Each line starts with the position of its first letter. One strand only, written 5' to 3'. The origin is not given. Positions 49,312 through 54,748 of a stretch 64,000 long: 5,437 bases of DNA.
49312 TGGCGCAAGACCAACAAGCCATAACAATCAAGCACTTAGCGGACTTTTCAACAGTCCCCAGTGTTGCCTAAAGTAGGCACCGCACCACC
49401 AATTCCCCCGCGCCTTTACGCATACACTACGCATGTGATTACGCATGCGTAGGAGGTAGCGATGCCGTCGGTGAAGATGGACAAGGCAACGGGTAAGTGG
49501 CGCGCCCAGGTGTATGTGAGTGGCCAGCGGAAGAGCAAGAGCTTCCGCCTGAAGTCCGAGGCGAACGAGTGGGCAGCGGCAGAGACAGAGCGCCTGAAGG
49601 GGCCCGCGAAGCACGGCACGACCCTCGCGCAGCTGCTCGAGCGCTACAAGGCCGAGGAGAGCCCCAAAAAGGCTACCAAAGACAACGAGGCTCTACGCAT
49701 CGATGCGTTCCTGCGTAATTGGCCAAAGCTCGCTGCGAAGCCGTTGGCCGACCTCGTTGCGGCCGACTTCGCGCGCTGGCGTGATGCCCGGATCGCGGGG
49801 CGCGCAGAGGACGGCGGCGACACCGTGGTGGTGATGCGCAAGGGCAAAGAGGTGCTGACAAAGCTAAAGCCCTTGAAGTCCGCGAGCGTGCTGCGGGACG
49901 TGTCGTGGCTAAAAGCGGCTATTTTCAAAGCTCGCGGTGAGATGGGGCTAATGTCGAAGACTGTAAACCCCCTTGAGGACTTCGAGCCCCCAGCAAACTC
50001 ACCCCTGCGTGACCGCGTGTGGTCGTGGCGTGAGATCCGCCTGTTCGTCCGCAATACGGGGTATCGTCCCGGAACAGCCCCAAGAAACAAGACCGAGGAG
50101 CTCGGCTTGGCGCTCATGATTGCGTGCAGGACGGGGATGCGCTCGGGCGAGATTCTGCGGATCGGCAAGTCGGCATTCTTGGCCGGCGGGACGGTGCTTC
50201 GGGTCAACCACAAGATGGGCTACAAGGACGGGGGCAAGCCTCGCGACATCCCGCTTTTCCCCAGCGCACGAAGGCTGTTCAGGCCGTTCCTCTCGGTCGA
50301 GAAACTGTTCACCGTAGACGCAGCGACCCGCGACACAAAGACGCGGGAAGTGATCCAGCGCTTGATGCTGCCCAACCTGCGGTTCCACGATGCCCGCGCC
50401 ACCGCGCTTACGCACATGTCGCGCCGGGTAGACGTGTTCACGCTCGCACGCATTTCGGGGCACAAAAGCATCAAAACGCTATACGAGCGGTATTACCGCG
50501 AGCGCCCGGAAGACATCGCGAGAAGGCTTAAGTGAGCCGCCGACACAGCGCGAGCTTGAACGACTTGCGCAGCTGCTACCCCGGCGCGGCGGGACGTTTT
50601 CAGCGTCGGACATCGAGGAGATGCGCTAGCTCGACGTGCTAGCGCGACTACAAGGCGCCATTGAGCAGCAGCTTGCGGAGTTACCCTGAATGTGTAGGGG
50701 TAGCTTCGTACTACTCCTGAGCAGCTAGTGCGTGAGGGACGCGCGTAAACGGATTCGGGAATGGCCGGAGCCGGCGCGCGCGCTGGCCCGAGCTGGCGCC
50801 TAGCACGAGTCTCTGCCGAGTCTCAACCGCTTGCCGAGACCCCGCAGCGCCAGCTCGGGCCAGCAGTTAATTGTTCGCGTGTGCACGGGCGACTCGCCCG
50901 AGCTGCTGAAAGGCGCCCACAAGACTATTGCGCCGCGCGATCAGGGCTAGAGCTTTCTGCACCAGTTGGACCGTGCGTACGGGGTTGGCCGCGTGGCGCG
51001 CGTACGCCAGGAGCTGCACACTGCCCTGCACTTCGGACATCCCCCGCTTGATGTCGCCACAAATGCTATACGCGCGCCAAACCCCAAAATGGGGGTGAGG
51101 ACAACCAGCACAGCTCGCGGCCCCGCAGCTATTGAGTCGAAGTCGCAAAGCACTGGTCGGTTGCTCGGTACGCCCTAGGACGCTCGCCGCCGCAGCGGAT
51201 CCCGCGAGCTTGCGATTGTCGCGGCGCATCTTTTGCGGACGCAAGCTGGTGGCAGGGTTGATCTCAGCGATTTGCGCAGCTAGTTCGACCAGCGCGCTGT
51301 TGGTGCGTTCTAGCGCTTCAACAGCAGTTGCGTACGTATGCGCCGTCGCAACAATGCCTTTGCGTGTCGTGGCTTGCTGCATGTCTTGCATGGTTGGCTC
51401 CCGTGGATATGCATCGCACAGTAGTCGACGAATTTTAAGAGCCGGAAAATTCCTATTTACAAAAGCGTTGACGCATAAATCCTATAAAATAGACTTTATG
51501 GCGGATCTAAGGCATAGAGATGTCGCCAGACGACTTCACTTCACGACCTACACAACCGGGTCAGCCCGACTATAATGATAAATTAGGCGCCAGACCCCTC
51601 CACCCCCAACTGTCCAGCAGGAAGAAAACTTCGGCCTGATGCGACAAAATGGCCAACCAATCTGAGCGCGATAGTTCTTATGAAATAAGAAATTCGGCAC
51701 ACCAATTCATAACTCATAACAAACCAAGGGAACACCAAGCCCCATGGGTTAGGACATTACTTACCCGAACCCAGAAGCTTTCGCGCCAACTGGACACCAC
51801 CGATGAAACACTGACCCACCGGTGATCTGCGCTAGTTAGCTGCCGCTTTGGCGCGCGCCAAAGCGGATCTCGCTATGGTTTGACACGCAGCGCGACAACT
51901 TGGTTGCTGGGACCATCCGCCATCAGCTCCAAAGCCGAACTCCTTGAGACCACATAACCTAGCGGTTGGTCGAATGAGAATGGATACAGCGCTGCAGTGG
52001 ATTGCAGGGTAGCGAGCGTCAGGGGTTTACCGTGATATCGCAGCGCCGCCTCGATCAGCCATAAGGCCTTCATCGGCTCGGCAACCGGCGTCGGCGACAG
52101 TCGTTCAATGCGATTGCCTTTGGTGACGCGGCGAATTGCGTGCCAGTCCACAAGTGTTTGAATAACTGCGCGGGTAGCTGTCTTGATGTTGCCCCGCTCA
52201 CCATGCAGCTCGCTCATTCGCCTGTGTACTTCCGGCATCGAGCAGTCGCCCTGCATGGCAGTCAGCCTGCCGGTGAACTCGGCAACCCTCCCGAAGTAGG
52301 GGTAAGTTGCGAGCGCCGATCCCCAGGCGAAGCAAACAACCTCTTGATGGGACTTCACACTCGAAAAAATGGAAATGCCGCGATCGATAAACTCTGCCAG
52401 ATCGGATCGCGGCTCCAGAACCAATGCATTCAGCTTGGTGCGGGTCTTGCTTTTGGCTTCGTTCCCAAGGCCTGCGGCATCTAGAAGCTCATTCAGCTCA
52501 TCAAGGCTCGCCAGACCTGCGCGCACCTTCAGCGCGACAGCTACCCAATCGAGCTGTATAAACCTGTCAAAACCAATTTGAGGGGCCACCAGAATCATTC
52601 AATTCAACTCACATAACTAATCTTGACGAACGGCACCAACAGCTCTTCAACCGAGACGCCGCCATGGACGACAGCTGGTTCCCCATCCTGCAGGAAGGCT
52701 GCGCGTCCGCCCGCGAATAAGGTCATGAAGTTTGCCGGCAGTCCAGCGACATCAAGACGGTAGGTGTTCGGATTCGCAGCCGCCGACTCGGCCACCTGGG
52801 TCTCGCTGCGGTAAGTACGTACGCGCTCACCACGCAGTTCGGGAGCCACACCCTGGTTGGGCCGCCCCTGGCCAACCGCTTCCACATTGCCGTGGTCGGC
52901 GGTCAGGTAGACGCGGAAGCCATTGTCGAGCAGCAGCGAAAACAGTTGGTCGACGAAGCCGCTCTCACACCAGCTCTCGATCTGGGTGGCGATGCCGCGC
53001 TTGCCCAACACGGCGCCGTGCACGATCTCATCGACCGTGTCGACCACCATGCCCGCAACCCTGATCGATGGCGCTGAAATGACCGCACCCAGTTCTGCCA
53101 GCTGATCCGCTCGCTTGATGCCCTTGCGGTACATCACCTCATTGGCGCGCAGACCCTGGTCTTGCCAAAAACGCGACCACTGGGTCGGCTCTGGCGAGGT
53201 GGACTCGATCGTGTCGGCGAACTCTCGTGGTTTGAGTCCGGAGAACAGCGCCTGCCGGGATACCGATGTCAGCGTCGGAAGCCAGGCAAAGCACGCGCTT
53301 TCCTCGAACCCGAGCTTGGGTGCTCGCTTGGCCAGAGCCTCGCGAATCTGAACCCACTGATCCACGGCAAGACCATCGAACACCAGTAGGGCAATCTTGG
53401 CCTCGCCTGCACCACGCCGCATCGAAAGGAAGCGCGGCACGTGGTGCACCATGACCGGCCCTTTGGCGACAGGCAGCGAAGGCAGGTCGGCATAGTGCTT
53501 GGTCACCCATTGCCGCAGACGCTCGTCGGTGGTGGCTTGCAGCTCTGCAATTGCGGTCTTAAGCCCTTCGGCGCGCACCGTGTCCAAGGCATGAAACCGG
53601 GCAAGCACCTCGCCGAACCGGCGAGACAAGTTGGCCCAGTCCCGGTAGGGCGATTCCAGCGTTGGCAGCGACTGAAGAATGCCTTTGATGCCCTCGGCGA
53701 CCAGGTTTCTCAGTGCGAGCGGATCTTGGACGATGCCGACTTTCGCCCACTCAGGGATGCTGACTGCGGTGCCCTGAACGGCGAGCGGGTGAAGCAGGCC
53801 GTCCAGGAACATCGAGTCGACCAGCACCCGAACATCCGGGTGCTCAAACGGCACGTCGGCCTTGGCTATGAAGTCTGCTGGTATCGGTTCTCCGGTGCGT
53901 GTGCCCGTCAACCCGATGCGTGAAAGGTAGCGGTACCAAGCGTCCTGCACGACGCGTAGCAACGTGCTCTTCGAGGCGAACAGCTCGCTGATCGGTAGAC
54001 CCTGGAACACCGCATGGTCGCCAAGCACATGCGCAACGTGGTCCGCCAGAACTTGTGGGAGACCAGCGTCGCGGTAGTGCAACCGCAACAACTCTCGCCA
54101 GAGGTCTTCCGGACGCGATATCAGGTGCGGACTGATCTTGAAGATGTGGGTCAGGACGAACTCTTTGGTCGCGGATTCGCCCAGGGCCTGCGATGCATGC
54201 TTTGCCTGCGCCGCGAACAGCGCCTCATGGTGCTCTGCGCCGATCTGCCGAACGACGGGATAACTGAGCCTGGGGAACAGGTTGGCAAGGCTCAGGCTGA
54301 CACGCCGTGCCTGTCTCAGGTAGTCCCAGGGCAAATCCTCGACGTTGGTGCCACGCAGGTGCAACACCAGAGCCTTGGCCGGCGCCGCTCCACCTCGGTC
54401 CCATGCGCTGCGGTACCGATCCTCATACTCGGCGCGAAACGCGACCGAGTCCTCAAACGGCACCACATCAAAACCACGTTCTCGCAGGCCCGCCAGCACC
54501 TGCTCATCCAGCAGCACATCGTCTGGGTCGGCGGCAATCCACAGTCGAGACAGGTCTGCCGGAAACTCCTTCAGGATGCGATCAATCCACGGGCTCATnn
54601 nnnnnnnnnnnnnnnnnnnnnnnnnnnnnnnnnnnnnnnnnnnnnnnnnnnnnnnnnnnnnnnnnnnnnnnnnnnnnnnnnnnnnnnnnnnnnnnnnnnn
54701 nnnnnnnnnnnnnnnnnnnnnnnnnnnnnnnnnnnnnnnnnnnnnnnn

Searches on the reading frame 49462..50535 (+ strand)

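Call 79: search_protein_families(library=pfam, proteins=[window:49462-50535:+], max_evalue=0.001)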
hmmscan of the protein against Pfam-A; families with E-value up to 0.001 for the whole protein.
window:49462-50535:+ (357 aa): 1 family
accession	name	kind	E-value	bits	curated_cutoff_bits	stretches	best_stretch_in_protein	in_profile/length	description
PF00589.27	Phage_integrase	-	4.9e-10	39.9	27.1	1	215-348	25-169/172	Phage integrase family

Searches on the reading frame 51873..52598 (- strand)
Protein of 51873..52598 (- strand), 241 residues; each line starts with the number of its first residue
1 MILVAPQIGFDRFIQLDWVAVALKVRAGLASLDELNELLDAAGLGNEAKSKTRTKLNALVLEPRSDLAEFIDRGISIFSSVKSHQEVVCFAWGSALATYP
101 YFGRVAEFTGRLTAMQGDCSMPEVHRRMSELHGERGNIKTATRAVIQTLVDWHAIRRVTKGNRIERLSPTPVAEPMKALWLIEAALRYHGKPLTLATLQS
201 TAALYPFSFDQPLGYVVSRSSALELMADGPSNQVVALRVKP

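Call 7: search_protein_families(library=padloc, proteins=[window:51873-52598:-], max_evalue=0.01)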
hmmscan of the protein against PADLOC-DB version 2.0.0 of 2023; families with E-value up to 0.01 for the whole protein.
window:51873-52598:- (241 aa): 2 families
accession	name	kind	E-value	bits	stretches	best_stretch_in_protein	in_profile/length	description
PDLC02444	BrxA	-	1.2e-53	180.1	1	5-239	5-249/251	BrxA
PDLC02437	BrxA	-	3.2e-26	90.3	1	7-214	3-214/238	BrxA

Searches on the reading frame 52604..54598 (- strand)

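Call 7: search_protein_families(library=padloc, proteins=[window:52604-54598:-], max_evalue=0.01)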
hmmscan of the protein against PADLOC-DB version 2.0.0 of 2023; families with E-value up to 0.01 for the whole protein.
window:52604-54598:- (664 aa): 4 families
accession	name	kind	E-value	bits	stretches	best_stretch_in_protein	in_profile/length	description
PDLC02558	PglZ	-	2.7e-242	803.7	1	1-661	1-662/666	PglZ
PDLC02556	PglZ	-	1.1e-142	474.8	1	8-661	6-638/641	PglZ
PDLC02555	PglZ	-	2.2e-20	70.8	1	246-661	212-612/613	PglZ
PDLC02565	PglZ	-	3e-08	30.5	1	399-596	481-676/910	PglZ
